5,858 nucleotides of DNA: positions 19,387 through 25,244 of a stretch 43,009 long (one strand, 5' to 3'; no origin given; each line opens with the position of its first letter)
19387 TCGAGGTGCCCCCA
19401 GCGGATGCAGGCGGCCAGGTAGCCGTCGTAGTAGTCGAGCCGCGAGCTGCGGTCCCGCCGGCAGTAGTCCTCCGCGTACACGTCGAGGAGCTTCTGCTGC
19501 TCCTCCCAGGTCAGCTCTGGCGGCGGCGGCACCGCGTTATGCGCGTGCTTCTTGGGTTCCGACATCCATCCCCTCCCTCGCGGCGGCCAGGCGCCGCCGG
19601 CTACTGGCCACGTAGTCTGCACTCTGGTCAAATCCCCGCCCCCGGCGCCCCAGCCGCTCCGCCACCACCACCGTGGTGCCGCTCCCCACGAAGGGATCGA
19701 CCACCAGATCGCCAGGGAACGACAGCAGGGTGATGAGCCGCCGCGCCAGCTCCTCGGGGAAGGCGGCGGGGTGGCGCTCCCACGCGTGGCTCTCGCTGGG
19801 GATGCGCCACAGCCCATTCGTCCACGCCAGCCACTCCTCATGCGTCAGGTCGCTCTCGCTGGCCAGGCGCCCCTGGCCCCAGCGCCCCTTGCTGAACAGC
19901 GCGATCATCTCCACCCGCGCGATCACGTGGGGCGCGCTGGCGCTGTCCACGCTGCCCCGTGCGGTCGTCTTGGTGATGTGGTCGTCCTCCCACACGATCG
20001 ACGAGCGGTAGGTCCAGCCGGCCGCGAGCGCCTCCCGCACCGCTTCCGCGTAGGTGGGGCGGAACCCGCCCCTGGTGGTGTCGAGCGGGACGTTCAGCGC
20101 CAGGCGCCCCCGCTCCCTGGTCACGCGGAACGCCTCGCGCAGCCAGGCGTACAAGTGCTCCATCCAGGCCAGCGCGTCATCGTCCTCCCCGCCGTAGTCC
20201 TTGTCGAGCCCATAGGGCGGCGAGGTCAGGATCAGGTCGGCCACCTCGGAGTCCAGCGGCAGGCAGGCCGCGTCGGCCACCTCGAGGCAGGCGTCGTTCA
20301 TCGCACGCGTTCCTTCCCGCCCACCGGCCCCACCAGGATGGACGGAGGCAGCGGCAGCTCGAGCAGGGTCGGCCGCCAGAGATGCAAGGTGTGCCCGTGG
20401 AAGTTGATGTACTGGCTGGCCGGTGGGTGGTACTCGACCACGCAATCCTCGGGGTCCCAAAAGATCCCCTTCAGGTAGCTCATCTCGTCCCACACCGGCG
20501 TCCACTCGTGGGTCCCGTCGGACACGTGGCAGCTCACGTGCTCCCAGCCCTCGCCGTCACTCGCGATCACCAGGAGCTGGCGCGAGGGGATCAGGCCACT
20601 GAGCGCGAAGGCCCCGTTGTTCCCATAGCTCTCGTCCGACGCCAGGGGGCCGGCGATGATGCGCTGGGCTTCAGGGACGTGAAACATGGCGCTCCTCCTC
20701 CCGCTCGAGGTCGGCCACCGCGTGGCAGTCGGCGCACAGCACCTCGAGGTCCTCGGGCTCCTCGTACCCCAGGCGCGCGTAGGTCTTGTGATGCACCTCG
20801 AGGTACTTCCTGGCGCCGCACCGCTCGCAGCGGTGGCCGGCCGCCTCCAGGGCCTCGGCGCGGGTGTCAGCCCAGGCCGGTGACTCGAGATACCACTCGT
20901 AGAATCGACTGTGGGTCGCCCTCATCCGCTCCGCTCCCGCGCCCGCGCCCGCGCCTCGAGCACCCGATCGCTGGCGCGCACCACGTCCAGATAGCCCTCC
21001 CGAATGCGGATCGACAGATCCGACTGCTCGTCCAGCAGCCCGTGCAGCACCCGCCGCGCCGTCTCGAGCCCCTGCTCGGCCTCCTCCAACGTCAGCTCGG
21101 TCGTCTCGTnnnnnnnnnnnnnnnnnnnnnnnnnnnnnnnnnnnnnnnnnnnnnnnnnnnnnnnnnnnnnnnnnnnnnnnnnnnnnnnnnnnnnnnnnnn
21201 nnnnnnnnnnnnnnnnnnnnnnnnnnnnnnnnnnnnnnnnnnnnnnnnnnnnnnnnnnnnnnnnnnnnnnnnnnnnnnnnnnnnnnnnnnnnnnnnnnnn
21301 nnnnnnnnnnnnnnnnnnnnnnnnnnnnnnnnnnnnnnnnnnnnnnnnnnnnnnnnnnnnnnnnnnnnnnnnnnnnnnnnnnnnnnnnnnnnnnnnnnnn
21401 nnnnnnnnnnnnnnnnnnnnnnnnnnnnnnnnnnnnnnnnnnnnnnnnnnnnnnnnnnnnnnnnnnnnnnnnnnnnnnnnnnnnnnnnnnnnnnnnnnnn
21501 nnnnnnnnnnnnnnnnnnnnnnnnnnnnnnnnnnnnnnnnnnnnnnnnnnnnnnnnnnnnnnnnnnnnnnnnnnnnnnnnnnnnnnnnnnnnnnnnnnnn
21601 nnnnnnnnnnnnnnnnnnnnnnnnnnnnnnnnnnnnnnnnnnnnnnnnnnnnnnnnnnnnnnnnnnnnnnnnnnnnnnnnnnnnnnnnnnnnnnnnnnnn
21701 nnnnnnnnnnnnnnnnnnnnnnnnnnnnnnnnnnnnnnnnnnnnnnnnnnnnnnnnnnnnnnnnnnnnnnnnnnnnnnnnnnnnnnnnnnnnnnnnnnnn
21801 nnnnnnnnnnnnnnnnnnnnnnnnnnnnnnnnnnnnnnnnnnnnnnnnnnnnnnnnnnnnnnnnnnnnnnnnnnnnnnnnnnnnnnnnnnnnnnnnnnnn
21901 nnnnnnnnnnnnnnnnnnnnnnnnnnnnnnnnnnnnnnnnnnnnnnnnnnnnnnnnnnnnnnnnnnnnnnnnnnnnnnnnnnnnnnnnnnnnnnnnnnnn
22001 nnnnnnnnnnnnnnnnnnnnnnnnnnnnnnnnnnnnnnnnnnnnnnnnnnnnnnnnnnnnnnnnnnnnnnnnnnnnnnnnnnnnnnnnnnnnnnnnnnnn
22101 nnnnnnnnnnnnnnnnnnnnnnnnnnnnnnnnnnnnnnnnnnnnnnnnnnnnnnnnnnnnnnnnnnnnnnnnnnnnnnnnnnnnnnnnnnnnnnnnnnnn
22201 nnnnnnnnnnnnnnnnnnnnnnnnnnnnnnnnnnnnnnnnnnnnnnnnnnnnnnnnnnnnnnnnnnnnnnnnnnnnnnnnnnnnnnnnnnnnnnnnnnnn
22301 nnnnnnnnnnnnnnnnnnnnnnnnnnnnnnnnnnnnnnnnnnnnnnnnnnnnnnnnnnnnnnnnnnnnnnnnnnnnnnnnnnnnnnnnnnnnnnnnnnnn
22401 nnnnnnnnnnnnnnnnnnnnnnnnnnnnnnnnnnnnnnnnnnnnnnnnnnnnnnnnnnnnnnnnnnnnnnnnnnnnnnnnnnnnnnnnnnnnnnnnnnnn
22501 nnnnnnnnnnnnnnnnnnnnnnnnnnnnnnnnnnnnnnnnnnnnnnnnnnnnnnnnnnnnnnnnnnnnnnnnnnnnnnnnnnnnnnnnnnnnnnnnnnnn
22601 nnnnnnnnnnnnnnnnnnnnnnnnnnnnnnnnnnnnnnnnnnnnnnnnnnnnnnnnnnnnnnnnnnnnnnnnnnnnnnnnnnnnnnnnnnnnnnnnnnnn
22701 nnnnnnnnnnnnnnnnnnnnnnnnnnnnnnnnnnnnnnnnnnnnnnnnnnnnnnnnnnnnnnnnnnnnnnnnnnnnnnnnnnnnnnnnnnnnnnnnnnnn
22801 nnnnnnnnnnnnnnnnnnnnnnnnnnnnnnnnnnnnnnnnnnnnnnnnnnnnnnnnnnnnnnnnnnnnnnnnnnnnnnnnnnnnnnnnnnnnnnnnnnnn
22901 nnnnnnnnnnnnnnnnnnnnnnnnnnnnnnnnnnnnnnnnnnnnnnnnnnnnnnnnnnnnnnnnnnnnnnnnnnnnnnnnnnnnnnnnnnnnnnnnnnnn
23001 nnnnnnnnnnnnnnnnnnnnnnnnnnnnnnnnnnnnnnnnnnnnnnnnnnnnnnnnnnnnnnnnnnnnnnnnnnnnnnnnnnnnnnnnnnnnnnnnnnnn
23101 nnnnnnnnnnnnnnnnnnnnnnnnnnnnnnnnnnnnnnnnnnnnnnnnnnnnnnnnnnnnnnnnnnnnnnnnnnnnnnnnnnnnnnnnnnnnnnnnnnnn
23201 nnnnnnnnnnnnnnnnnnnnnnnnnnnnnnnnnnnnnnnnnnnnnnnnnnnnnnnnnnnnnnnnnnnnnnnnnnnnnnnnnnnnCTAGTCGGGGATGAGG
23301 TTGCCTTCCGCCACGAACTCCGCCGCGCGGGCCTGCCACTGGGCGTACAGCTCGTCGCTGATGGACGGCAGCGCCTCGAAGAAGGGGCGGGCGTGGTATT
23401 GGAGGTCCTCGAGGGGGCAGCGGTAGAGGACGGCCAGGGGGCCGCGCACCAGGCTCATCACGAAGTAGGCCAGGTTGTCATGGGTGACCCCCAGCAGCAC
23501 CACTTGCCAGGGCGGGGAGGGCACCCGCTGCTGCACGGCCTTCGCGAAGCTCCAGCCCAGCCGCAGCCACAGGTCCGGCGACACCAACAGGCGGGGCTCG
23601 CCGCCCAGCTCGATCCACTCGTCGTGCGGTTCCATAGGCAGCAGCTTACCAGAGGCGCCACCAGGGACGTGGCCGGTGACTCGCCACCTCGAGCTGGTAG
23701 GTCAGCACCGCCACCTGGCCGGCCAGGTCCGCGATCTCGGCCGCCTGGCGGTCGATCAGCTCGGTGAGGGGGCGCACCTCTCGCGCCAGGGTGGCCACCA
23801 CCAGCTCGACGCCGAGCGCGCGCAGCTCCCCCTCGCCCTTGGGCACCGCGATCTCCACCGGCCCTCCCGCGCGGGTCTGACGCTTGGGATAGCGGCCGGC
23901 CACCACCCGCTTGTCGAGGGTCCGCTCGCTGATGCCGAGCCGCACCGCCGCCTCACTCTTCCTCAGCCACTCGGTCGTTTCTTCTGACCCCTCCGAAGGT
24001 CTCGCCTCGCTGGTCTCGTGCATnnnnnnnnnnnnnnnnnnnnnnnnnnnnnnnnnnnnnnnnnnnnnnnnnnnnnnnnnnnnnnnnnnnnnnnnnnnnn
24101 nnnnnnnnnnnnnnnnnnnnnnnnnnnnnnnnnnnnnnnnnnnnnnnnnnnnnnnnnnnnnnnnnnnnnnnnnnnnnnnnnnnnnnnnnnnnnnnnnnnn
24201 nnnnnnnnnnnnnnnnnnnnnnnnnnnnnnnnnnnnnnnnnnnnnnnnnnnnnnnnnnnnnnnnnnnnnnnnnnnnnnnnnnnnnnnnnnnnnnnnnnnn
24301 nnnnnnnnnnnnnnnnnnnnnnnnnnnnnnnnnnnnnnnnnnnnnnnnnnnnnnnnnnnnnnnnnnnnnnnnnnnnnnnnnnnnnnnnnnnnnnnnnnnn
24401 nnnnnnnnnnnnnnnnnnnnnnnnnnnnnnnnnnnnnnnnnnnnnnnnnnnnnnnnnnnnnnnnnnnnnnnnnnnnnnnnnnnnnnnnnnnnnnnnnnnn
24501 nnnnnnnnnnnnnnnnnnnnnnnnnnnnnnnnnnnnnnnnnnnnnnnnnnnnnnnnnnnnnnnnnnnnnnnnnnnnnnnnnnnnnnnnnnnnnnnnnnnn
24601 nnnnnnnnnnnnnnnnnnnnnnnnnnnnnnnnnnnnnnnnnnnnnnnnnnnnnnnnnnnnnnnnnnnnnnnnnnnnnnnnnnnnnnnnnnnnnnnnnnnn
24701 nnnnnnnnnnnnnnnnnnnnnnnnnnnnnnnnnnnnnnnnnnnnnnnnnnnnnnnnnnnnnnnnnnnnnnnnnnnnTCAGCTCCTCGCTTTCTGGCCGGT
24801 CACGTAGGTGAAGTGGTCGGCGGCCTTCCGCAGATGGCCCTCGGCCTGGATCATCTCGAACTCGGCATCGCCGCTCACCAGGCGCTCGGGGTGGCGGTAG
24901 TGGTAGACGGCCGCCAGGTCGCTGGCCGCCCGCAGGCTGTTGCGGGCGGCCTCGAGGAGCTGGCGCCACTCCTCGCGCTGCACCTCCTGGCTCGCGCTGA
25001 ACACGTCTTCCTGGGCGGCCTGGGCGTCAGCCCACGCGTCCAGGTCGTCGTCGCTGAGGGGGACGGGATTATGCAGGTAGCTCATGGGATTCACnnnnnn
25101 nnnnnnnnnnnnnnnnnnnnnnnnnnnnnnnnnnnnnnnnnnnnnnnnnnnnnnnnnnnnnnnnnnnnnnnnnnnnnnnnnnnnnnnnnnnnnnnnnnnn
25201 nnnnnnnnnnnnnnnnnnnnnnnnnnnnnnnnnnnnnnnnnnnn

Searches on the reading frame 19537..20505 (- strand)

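Call 15: search_protein_families(library=pfam, proteins=[window:19537-20505:-], max_evalue=0.01)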
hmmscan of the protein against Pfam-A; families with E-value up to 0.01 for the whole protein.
window:19537-20505:- (322 aa): 2 families
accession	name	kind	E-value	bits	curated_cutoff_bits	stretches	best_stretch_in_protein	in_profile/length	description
PF01555.25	N6_N4_Mtase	-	3.7e-36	125.6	26.7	1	90-301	2-218/221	DNA methylase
PF01170.24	UPF0020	-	2.1e-05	24.8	22.3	0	244-282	7-46/197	RMKL-like, methyltransferase domain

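Call 16: search_protein_families(library=phrogs, proteins=[window:19537-20505:-], max_evalue=0.01)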
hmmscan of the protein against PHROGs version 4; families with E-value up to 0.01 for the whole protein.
window:19537-20505:- (322 aa): 12 families
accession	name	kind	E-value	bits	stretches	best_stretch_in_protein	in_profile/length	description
phrog_67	-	other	7.5e-42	145.3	1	69-317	127-354/743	DNA methyltransferase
phrog_498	-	other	2.5e-22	80.1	1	84-309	218-423/633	DNA methyltransferase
phrog_3008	-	other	7.3e-15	55.9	1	240-308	145-213/244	DNA methyltransferase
phrog_18146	-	other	1e-08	35.5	1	234-293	35-98/452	DNA methyltransferase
phrog_6952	-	other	2.4e-08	35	1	233-301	102-170/181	DNA methyltransferase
phrog_12517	-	unknown function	1.3e-07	32.1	1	248-311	89-152/316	-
phrog_16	-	DNA, RNA and nucleotide metabolism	3e-06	26.7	1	240-313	843-916/986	DNA helicase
phrog_18293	-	other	3.7e-06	27.9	1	241-311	42-112/119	methyltransferase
phrog_23085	-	unknown function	1.2e-05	26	1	243-310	42-109/138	-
phrog_6025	-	other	5.5e-05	23.8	1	84-186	26-122/192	DNA methyltransferase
phrog_23148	-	unknown function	0.0001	23.4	1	243-309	83-149/165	-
phrog_8769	-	other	0.0011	19.8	1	255-306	2-53/71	methyltransferase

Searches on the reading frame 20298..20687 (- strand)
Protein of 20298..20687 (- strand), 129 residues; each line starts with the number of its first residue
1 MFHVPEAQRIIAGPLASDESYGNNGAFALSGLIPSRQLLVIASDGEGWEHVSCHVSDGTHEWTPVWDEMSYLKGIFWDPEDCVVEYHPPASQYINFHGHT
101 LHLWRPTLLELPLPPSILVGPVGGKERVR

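Call 15: search_protein_families(library=pfam, proteins=[window:20298-20687:-], max_evalue=0.01)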
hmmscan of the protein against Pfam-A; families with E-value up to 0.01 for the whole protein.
window:20298-20687:- (129 aa): 1 family
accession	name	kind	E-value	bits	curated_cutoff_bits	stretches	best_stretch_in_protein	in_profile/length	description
PF24746.1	DUF7694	-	2.3e-22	79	27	1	40-106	1-64/66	Domain of unknown function (DUF7694)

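Call 16: search_protein_families(library=phrogs, proteins=[window:20298-20687:-], max_evalue=0.01)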
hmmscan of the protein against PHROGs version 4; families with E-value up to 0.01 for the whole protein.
window:20298-20687:- (129 aa): 1 family
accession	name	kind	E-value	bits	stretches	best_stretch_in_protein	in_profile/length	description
phrog_7839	-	unknown function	4.9e-18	66.5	1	37-120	54-134/136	-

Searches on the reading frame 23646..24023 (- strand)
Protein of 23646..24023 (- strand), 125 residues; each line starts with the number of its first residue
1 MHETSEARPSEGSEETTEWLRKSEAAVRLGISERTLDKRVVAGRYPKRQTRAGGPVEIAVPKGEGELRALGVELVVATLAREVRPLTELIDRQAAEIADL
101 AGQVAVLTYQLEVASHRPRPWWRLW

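Call 15: search_protein_families(library=pfam, proteins=[window:23646-24023:-], max_evalue=0.01)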
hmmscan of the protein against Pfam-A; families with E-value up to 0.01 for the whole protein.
window:23646-24023:- (125 aa): 1 family
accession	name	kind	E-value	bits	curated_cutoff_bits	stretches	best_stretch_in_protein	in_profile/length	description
PF02954.25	HTH_8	-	0.0016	18.5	22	1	21-39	20-38/42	Bacterial regulatory protein, Fis family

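Call 16: search_protein_families(library=phrogs, proteins=[window:23646-24023:-], max_evalue=0.01)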
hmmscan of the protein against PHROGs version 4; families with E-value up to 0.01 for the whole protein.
window:23646-24023:- (125 aa): 2 families
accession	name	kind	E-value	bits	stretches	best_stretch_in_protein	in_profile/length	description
phrog_66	-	integration and excision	0.0026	18.5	1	6-55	80-128/412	excisionase and transcriptional regulator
phrog_57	-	head and packaging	0.003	18.4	1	15-57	8-49/199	terminase small subunit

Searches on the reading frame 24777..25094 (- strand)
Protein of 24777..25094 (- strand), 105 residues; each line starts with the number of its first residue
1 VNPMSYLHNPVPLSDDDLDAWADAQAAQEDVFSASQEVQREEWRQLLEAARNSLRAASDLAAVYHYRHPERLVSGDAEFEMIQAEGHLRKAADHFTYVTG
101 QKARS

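Call 15: search_protein_families(library=pfam, proteins=[window:24777-25094:-], max_evalue=0.01)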
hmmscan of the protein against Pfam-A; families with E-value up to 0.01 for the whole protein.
window:24777-25094:- (105 aa): 0 families

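Call 16: search_protein_families(library=phrogs, proteins=[window:24777-25094:-], max_evalue=0.01)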
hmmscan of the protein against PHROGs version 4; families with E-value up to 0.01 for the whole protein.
window:24777-25094:- (105 aa): 0 families

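Call 38: search_protein_families(library=padloc, proteins=[window:24777-25094:-], max_evalue=0.1)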
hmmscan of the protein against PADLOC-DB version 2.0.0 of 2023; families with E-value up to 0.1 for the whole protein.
window:24777-25094:- (105 aa): 0 families

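Call 81: search_solved_structures(query=window:24777-25085:-, max_evalue=10)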
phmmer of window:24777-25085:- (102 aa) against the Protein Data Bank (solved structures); distinct sequences matched with E-value up to 10: 3.
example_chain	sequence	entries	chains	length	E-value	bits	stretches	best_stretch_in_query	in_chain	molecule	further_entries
2z6v_A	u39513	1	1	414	0.34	14.5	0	15-64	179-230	Putative uncharacterized protein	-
5gj7_A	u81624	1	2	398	0.42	14.2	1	47-85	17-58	Acyl-CoA dehydrogenase type 2 domain protein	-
5z8t_A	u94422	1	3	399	0.43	14.2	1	47-85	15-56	Acyl-CoA dehydrogenase type 2 domain protein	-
